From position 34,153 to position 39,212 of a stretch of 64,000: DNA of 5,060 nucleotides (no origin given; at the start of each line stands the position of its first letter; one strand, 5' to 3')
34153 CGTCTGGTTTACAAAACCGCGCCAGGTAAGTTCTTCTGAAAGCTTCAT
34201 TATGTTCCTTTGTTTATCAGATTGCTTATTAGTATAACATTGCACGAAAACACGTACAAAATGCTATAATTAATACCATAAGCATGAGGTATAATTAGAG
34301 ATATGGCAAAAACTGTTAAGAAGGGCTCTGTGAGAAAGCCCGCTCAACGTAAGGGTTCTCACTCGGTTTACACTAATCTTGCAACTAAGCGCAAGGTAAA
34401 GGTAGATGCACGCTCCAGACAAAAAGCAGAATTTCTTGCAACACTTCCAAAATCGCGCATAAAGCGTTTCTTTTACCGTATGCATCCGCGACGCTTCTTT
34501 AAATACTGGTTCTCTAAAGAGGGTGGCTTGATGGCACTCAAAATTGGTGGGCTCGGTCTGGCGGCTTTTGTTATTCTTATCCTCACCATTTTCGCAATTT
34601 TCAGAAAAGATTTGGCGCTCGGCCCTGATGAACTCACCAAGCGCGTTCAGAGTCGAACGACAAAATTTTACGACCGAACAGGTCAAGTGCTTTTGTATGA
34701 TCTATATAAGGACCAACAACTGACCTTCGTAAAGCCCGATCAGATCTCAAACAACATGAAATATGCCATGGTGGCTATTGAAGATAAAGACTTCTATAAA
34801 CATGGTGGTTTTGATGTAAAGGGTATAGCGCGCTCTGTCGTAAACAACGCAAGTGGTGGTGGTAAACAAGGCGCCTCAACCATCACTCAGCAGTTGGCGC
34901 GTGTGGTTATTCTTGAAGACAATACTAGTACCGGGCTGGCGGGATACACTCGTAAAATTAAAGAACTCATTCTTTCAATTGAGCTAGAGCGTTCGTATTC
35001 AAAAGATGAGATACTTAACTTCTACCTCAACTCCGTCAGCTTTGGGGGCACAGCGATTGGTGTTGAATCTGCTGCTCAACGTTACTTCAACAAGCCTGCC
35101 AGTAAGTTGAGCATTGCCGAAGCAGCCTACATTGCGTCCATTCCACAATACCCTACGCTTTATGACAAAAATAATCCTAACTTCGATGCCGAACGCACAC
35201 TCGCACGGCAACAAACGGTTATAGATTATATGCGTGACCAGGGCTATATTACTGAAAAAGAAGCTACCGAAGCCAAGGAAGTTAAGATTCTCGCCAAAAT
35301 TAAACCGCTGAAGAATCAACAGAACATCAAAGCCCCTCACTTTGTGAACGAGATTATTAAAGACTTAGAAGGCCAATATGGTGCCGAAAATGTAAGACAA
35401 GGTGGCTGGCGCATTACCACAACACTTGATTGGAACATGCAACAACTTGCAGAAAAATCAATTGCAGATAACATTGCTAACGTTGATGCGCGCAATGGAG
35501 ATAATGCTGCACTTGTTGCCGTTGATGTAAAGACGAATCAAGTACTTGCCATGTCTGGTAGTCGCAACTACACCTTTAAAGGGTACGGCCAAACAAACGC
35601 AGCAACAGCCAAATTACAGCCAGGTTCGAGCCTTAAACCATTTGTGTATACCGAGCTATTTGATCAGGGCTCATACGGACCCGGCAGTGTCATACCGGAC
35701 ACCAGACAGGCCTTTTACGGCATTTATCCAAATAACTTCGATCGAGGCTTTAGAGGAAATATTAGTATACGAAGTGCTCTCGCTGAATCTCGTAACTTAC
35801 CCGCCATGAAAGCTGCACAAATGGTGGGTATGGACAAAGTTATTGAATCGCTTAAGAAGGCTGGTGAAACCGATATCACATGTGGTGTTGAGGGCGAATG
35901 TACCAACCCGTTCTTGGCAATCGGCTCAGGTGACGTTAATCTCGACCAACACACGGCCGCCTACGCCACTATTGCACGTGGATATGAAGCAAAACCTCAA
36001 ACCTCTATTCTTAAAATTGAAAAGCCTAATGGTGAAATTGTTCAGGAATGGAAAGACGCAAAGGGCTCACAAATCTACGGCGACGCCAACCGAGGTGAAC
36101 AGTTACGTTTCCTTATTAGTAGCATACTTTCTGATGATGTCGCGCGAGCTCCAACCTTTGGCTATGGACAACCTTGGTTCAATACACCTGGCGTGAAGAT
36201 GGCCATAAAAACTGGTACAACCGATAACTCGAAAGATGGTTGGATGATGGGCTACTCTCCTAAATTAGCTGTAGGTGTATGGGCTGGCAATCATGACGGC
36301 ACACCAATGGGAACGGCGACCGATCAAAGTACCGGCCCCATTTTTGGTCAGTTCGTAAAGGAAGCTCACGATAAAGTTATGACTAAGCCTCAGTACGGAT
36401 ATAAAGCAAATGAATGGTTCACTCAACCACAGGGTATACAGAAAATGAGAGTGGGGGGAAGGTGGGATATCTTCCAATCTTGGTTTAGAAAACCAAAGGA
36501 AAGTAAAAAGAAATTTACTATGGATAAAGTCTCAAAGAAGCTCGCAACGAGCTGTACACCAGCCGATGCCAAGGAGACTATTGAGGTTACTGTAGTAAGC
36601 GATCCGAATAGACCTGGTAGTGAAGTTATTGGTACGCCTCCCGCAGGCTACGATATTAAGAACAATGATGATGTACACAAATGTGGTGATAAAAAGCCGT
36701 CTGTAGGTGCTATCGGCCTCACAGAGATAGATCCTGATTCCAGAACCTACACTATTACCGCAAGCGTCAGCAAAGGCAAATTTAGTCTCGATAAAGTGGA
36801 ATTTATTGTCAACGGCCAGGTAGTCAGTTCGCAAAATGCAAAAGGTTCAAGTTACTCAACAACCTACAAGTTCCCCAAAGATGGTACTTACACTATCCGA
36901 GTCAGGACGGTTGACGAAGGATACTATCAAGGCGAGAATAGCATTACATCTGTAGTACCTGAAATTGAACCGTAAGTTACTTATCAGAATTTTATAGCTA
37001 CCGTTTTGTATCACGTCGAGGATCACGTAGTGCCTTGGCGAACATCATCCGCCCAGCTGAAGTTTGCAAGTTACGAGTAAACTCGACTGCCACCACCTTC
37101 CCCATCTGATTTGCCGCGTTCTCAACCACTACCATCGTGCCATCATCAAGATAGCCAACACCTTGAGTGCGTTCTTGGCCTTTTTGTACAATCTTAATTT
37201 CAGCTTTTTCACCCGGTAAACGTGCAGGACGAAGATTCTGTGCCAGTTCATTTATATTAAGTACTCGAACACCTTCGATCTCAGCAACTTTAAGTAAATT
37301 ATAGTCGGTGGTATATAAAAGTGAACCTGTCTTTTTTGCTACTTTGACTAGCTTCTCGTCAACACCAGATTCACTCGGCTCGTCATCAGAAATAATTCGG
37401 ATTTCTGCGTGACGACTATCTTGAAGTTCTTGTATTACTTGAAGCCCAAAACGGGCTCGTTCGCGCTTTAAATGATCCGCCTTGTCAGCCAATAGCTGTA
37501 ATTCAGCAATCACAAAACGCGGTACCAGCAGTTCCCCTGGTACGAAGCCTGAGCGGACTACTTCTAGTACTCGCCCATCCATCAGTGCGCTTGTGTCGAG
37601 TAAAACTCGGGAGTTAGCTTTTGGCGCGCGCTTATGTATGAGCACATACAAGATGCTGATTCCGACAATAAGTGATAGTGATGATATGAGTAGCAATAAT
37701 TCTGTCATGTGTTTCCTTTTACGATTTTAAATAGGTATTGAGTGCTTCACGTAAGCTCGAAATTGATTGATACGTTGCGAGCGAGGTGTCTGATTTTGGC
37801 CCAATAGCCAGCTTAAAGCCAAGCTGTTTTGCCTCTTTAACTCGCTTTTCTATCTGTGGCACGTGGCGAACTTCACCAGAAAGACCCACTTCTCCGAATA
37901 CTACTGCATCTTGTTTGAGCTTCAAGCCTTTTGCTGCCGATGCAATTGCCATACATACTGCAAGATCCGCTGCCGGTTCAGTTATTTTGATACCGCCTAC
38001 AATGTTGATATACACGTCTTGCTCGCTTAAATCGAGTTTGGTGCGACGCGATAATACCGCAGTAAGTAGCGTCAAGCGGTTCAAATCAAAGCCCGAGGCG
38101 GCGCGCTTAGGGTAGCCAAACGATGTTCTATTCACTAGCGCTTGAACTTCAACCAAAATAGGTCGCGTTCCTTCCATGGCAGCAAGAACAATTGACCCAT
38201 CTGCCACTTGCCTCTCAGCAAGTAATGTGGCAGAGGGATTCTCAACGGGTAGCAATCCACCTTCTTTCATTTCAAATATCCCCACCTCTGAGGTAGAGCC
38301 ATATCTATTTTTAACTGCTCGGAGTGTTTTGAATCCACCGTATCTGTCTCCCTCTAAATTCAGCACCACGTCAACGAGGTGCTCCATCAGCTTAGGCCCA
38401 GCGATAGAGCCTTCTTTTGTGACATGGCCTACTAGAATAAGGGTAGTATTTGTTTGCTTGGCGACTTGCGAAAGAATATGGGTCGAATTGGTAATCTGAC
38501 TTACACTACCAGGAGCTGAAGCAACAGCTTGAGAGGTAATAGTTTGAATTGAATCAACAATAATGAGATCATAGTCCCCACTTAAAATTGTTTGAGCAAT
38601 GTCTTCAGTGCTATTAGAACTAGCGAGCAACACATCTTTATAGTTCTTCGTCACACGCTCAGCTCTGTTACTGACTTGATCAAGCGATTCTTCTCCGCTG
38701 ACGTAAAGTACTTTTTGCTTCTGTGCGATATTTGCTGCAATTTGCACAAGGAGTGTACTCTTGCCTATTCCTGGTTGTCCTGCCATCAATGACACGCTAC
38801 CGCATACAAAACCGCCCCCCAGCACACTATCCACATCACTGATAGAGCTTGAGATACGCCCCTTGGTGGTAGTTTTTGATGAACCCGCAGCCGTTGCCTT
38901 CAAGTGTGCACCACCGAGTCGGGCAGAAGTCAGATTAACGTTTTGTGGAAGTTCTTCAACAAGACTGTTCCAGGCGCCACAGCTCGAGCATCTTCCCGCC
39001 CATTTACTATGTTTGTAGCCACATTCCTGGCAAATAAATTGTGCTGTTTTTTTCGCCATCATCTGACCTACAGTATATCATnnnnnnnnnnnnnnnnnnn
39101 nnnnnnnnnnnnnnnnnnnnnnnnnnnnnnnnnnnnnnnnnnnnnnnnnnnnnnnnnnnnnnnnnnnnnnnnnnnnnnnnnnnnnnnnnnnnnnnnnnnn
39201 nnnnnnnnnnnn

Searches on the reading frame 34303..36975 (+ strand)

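Call 26: search_protein_families(library=pfam, proteins=[window:34303-36975:+])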
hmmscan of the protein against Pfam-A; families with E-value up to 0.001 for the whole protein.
window:34303-36975:+ (890 aa): 3 families
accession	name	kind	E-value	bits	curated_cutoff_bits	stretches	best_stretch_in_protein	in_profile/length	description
PF00912.28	Transgly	-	4.2e-56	189.6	27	1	134-310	8-177/178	Transglycosylase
PF00905.27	Transpeptidase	-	1.2e-18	67.8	22.1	1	403-684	2-297/299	Penicillin binding protein transpeptidase domain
PF17957.7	Big_7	-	6.9e-07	30.2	24.1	1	814-867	18-70/70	Bacterial Ig domain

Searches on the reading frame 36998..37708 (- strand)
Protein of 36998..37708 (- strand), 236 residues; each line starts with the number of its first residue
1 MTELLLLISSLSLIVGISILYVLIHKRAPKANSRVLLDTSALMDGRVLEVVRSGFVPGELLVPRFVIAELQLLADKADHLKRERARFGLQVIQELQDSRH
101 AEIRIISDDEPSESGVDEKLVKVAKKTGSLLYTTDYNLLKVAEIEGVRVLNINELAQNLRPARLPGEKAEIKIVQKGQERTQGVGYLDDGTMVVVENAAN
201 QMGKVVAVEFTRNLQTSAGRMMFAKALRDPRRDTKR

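Call 7: search_protein_families(library=pfam, proteins=[window:36998-37708:-])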
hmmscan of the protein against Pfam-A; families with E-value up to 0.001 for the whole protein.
window:36998-37708:- (236 aa): 1 family
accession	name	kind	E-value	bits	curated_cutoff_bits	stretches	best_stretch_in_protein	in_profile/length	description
PF01938.26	TRAM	-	9.2e-06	25.9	21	1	164-211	3-49/61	TRAM domain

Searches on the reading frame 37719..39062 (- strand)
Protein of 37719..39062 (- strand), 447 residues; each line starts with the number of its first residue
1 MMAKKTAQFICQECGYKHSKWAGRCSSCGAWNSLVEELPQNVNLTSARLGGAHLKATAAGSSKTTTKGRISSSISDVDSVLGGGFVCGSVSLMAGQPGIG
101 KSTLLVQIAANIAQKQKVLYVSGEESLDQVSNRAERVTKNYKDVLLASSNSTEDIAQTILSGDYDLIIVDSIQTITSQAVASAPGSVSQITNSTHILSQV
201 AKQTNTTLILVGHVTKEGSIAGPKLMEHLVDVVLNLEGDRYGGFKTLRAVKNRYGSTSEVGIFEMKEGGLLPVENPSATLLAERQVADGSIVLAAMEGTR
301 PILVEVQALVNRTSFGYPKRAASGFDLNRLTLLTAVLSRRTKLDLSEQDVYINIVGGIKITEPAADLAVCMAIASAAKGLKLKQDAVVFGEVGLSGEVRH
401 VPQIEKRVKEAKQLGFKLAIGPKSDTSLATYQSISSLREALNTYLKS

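Call 7: search_protein_families(library=pfam, proteins=[window:37719-39062:-])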
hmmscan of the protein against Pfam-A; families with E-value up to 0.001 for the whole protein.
window:37719-39062:- (447 aa): 14 families
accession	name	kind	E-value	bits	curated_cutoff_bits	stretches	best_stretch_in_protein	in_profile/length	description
PF13481.12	AAA_25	-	5.1e-18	65.8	27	1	66-218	11-194/195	AAA domain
PF06745.19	ATPase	-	4.3e-14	52.9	26.6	1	71-142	2-75/231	KaiC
PF18073.7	Zn_ribbon_LapB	-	2.3e-11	43.6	25.7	1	9-36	1-28/28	Rubredoxin metal binding domain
PF03796.21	DnaB_C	-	6.5e-10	39.2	27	1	70-134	2-67/255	DnaB-like helicase C terminal domain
PF13541.12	ChlI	-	7.5e-09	36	27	1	341-424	36-120/121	Subunit ChlI of Mg-chelatase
PF13479.12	AAA_24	-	6.3e-06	26.6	27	1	92-182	6-83/195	AAA domain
PF00154.27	RecA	-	6.9e-06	26.2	27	1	62-206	25-173/262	recA bacterial DNA recombination protein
PF05362.19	Lon_C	-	1.3e-05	25.3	21.1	1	346-425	92-172/205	Lon protease (S16) C-terminal proteolytic domain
PF00004.35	AAA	-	8.3e-05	23.5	21.2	1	92-218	2-112/131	ATPase family associated with various cellular activities (AAA)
PF25199.1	nSTAND_NTPase5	-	0.00026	21.3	34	0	89-146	42-101/145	Novel STAND NTPase 5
PF13401.12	AAA_22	-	0.00038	21.2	27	1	92-213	9-123/130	AAA domain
PF13173.12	AAA_14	-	0.00038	20.9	27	1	92-175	6-74/129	AAA domain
PF07088.17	GvpD_P-loop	-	0.00053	20.4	24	0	88-127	10-49/189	GvpD gas vesicle protein, P-loop domain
PF20720.3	nSTAND3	-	0.00057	20.1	27.2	0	92-136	21-66/155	Novel STAND NTPase 3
